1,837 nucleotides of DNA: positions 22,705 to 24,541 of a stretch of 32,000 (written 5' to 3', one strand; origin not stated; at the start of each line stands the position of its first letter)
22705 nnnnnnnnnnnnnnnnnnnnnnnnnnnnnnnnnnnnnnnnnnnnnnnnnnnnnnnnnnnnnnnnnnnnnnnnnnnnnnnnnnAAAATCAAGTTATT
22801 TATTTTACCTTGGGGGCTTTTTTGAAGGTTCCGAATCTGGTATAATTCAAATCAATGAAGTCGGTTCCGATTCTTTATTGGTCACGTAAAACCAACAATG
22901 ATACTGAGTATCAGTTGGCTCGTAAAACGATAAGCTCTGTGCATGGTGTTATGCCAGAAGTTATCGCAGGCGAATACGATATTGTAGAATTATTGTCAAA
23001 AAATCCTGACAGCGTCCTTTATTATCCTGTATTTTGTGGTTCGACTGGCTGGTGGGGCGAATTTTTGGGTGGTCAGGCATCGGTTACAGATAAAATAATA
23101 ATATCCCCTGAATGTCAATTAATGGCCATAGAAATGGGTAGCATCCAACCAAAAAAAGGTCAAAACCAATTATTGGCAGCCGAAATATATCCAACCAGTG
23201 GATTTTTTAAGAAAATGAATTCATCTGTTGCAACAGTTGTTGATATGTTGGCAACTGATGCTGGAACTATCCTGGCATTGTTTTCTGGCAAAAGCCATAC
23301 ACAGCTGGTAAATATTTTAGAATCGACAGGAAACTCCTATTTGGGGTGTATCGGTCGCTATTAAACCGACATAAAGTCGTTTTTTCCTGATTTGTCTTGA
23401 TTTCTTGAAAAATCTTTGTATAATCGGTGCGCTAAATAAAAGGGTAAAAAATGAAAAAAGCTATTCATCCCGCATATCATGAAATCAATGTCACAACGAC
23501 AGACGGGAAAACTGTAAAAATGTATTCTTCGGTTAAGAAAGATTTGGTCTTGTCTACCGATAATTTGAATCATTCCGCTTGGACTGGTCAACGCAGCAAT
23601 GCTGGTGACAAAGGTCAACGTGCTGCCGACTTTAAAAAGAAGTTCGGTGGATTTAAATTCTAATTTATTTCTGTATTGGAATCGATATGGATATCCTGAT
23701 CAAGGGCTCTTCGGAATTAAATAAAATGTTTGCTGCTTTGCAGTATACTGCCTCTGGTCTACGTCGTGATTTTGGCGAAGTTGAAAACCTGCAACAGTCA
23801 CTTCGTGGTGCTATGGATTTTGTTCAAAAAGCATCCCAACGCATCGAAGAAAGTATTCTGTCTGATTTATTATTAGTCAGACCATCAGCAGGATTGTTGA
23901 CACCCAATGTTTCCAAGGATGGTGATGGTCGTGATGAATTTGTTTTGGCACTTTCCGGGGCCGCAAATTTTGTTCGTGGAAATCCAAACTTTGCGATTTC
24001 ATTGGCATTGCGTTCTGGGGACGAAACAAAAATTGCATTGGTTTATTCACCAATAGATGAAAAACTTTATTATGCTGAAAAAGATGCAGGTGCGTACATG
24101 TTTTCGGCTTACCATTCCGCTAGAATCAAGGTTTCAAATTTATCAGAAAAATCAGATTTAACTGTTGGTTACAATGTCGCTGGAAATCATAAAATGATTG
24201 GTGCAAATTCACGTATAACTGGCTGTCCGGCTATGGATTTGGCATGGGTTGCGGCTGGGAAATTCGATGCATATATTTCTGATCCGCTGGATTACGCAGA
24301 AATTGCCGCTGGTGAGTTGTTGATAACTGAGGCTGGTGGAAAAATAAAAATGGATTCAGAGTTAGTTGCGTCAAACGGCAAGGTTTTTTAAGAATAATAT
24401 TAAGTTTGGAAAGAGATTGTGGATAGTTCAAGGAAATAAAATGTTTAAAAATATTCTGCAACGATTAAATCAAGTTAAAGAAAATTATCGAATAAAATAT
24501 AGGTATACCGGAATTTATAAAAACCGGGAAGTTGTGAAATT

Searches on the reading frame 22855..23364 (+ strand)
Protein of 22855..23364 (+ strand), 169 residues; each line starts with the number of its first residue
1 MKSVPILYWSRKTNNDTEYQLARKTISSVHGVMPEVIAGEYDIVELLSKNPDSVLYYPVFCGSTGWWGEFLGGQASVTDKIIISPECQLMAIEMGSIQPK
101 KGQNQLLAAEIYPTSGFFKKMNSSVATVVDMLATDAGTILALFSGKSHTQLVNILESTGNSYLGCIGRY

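Call 3: search_protein_families(library=pfam, proteins=[window:22855-23364:+], max_evalue=1)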
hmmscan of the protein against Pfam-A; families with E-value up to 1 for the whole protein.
window:22855-23364:+ (169 aa): 0 families

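Call 4: search_protein_families(library=ncbifam, proteins=[window:22855-23364:+], max_evalue=1)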
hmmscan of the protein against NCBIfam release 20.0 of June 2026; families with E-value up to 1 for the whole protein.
window:22855-23364:+ (169 aa): 0 families

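Call 95: search_solved_structures(query=window:22855-23361:+, max_evalue=10)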
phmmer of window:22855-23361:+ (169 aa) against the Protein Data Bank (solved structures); distinct sequences matched with E-value up to 10: 3.
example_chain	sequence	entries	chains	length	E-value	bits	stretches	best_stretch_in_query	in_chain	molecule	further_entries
3pqd_A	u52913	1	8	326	0.56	13.2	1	13-60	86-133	L-lactate dehydrogenase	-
3pqe_A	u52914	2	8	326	0.56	13.2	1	13-60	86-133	L-lactate dehydrogenase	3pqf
3h3j_A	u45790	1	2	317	0.68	13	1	9-77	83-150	L-lactate dehydrogenase 1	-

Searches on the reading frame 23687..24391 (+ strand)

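Call 9: search_protein_families(library=pfam, proteins=[window:23687-24391:+], max_evalue=0.001)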
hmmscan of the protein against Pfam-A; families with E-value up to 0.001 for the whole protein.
window:23687-24391:+ (234 aa): 1 family
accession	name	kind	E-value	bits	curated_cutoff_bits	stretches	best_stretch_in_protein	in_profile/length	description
PF00459.30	Inositol_P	-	2.8e-25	89.8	27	1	22-220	17-235/271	Inositol monophosphatase family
